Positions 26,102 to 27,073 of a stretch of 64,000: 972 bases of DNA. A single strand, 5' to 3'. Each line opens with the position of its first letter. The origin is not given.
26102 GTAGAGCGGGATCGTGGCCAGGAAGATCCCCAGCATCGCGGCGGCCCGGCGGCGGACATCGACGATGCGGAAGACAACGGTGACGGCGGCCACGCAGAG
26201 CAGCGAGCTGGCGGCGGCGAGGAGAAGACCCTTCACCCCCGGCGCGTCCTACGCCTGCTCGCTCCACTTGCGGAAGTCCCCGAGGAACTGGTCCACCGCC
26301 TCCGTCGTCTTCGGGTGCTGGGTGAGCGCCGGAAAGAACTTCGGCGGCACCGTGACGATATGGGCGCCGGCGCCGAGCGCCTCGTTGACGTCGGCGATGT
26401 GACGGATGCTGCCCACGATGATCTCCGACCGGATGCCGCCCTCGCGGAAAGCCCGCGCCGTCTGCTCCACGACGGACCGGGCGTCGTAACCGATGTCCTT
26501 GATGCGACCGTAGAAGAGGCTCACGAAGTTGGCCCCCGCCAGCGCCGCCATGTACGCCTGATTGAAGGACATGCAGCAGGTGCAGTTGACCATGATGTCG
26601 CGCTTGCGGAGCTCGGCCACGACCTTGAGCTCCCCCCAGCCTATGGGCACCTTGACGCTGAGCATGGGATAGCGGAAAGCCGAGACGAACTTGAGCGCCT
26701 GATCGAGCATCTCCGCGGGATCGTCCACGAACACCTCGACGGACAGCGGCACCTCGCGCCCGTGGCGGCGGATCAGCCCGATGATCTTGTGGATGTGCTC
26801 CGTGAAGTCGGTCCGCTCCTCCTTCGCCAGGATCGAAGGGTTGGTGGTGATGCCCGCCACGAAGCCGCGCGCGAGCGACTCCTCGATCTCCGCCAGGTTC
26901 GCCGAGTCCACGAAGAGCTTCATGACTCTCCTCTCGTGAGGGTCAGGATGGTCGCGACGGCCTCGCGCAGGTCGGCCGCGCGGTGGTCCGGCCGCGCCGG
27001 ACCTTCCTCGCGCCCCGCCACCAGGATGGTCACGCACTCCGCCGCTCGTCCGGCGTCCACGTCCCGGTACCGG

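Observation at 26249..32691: NDP-heptose module with transaldolase-family entry enzyme and a domain-swapped HldE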

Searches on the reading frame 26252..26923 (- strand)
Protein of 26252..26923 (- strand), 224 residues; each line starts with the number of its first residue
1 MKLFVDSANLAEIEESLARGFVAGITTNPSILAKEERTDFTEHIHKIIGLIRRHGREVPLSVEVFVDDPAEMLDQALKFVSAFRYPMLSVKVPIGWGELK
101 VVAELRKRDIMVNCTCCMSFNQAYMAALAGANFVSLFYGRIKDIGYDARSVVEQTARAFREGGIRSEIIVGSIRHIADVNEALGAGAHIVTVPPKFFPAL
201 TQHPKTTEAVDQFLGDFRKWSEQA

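Call 4: search_protein_families(library=pfam, proteins=[window:26252-26923:-])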
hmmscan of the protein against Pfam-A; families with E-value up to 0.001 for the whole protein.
seq(224 aa): 1 family
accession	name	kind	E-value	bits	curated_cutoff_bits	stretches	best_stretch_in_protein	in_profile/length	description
PF00923.25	TAL_FSA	-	5.1e-41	141.3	27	1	3-210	1-242/285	Transaldolase/Fructose-6-phosphate aldolase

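Call 5: search_protein_families(library=ncbifam, max_evalue=0.001, proteins=[window:26252-26923:-])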
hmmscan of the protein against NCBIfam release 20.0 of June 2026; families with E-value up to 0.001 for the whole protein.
seq(224 aa): 10 families
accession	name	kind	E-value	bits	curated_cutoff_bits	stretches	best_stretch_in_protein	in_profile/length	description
TIGR00875.1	fsa_talC_mipB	equivalog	1.3e-43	148.9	245.95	1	1-219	1-211/213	fructose-6-phosphate aldolase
NF009299.0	PRK12656.1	equivalog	1.6e-32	112.8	214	1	1-219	1-215/222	fructose-6-phosphate aldolase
NF009296.0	PRK12653.1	subfamily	1.3e-21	77.4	306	1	1-218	1-212/220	fructose-6-phosphate aldolase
TIGR02134.1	transald_staph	equivalog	2.7e-19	69.8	281.95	1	2-199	7-205/236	transaldolase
TIGR00874.1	talAB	equivalog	3.3e-09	36.5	396.2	1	88-200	127-250/317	transaldolase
NF009001.0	PRK12346.1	subfamily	8.2e-08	32.2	439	1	90-156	130-195/316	transaldolase A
NF008965.0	PRK12309.1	equivalog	1.2e-05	24.5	550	1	90-203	135-259/392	transaldolase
NF003026.0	PRK03903.1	equivalog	8.3e-05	21.9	344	0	65-125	102-162/323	transaldolase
TIGR00876.1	tal_mycobact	equivalog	0.00011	21.7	233.75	0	60-122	98-161/350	transaldolase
NF002881.0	PRK03343.1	subfamily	0.00019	20.6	367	0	12-35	30-55/370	transaldolase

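Call 32: search_solved_structures(query=window:26252-26923:-, max_evalue=0.001, show_alignments=4)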
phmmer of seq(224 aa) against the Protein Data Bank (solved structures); distinct sequences matched with E-value up to 0.001: 39.
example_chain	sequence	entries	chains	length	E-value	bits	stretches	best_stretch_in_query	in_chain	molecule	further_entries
3r8r_A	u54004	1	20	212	3.7e-39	137.8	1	2-219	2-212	Transaldolase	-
1vpx_A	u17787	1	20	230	1.8e-31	112.7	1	1-222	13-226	PROTEIN (Transaldolase (EC 2.2.1.2))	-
3s0c_A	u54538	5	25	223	1.2e-30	110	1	1-221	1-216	Probable transaldolase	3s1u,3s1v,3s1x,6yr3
6yrm_A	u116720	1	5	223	1.2e-30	110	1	1-221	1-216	Probable transaldolase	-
6yrt_A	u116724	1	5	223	1.6e-30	109.5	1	1-221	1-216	Transaldolase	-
3s1w_A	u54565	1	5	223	6.2e-30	107.6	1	1-221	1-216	Probable transaldolase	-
4xz9_A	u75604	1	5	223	8.1e-30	107.3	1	1-221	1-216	Probable transaldolase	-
6ys0_A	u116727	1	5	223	1.4e-29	106.5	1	1-221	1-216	Probable transaldolase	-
6yre_A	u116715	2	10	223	3.5e-29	105.2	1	1-221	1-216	Probable transaldolase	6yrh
1wx0_A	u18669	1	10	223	3.4e-28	102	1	1-219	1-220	transaldolase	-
9ui2_A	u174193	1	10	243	4.7e-28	101.5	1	1-219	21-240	Probable transaldolase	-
9v4b_A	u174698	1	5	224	2.7e-17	66.3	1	1-218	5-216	Fructose-6-phosphate aldolase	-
8bc4_A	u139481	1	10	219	4e-17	65.8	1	1-213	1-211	Transaldolase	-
8bc3_A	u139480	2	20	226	4.1e-17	65.7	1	1-214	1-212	BmSF-TAL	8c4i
8bc2_A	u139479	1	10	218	2.7e-16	63.1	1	1-213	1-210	Transaldolase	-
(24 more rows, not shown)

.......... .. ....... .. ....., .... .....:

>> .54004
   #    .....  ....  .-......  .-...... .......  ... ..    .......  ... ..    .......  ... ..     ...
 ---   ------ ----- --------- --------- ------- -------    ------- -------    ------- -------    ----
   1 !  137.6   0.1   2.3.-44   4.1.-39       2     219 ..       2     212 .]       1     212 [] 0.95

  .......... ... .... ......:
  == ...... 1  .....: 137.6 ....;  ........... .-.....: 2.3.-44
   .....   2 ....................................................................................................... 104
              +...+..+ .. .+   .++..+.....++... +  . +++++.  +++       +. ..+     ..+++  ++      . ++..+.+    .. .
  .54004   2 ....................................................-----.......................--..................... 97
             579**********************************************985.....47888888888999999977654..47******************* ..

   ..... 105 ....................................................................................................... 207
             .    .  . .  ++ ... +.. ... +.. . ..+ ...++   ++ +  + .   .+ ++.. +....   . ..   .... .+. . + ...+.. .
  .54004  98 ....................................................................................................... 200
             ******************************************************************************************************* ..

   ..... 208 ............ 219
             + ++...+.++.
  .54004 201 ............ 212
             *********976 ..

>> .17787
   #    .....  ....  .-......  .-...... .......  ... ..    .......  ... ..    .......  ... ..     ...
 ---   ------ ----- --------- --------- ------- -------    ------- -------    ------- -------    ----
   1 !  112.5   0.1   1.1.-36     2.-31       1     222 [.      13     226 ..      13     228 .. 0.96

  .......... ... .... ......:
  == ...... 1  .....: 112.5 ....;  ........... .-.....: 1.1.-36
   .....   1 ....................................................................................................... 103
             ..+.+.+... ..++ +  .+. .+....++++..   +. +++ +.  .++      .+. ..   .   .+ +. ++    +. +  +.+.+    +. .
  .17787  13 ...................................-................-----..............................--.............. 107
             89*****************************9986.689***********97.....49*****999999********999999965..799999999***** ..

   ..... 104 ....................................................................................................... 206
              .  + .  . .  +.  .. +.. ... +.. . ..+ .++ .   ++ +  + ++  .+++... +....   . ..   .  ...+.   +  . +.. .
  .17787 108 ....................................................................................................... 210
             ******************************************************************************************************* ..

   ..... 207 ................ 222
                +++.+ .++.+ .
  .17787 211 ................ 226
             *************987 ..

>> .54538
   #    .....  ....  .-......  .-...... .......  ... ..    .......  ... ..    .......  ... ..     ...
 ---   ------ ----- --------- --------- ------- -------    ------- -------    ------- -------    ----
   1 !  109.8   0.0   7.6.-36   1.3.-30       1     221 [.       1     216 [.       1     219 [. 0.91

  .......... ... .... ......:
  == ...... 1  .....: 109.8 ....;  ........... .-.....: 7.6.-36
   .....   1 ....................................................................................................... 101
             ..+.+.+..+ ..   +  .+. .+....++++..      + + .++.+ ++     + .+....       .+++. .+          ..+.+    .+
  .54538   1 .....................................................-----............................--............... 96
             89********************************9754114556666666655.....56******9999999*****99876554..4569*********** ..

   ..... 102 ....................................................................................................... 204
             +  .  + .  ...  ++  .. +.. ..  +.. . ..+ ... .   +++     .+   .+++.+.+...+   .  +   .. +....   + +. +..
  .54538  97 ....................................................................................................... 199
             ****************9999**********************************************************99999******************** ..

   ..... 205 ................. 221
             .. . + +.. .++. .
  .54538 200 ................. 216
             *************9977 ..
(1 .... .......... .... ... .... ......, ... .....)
